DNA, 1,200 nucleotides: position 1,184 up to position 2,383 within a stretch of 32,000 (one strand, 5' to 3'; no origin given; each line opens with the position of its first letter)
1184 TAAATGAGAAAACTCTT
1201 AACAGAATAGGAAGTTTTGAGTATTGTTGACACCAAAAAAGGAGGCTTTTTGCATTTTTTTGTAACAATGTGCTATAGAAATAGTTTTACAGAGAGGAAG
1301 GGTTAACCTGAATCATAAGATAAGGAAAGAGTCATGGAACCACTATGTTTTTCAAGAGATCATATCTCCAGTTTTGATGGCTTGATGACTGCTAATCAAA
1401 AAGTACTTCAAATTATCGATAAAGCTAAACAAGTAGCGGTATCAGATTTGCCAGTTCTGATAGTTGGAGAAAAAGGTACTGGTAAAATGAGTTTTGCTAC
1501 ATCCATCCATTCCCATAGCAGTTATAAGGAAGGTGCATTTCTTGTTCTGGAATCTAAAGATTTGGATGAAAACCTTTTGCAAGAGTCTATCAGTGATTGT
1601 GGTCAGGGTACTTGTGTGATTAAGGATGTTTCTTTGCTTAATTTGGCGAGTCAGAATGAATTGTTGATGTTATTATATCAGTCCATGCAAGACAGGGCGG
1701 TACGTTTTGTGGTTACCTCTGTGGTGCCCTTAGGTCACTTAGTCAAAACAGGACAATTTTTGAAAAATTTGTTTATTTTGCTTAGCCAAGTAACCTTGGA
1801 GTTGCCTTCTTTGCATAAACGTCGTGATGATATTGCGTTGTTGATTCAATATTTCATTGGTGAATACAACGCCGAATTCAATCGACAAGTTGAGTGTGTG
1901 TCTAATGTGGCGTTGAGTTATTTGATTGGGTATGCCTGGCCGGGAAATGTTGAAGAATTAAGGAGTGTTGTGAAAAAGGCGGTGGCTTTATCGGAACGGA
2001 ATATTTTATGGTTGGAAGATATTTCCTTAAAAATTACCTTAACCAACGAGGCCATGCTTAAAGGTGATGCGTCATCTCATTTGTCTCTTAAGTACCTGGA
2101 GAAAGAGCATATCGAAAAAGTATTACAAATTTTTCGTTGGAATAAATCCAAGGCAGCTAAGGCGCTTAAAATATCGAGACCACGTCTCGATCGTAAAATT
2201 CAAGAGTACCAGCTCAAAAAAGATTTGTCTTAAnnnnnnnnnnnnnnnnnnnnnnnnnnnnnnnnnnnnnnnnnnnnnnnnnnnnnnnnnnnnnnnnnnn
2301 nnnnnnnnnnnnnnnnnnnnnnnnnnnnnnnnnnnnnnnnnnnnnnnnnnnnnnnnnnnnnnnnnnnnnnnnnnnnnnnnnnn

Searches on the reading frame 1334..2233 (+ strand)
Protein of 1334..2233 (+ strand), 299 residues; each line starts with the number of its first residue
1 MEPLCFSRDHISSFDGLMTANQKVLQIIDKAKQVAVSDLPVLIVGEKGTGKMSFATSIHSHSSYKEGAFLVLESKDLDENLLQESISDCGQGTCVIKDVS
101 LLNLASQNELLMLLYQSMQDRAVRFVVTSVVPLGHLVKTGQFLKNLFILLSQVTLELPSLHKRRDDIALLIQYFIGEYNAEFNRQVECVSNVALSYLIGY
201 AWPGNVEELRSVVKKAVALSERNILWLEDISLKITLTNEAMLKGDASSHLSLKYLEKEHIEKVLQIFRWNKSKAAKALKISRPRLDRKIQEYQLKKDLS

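Call 8: search_protein_families(library=pfam, proteins=[window:1334-2233:+], max_evalue=0.001)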
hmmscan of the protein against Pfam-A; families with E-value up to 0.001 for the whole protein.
window:1334-2233:+ (299 aa): 4 families
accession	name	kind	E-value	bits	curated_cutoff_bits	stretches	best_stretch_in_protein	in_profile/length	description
PF14532.12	Sigma54_activ_2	-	2.4e-21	76.9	25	1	22-160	5-138/138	Sigma-54 interaction domain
PF25601.1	AAA_lid_14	-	6.7e-20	71.1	27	1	162-235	2-75/87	AAA+ ATPase lid domain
PF00158.32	Sigma54_activat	-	1.6e-15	57.6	20.2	1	18-85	2-69/168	Sigma-54 interaction domain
PF02954.25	HTH_8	-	2.2e-11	43.7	22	1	254-292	4-42/42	Bacterial regulatory protein, Fis family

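Call 55: find_encoding_contigs(protein=window:1334-2233:+, flank=10000, max_places=2)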
Protein window:1334-2233:+ (299 aa): 24 contigs read that carry it; 2 places shown.
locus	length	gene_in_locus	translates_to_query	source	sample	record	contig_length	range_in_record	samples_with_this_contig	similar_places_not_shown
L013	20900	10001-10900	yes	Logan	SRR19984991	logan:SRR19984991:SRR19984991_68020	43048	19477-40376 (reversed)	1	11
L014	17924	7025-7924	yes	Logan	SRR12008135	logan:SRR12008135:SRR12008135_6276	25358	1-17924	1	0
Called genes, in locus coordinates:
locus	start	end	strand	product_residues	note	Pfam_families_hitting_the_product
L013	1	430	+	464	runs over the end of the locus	PF02874:ATP-synt_ab_N, PF00006:ATP-synt_ab, PF22919:ATP-synt_VA_C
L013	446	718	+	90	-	PF02823:ATP-synt_DE_N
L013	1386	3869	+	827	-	-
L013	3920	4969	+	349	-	PF00762:Ferrochelatase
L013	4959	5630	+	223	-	-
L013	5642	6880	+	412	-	PF16491:Peptidase_M48_N, PF01435:Peptidase_M48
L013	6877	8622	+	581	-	PF11412:DsbD_N, PF02683:DsbD_TM, PF13899:Thioredoxin_7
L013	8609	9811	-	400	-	PF01545:Cation_efflux, PF16916:ZT_dimer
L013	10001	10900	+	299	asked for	PF00158:Sigma54_activat, PF14532:Sigma54_activ_2, PF25601:AAA_lid_14, PF02954:HTH_8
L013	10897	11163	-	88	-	-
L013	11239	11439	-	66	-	PF00534:Glycos_transf_1 (weak)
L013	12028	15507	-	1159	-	PF06165:GH94_b-supersand (weak), PF21958:SOGP_N, PF21250:SOGP_2nd, PF17167:Glyco_hydro_94, PF21270:SOGP_4th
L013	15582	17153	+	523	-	PF03023:MurJ, PF01554:MatE (weak)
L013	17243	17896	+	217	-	PF00795:CN_hydrolase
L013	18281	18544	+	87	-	PF00376:MerR, PF13411:MerR_1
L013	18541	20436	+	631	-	PF05157:MshEN, PF00437:T2SSE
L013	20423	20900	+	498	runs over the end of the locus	PF11104:PilM_2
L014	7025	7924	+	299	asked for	PF00158:Sigma54_activat, PF14532:Sigma54_activ_2, PF25601:AAA_lid_14, PF02954:HTH_8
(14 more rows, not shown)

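Call 84: search_protein_families(library=pfam, proteins=[L013:1386-3869:+], max_evalue=0.01)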
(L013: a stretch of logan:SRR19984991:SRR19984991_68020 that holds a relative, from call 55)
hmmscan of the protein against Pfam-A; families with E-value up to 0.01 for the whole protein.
L013:1386-3869:+ (827 aa): 0 families
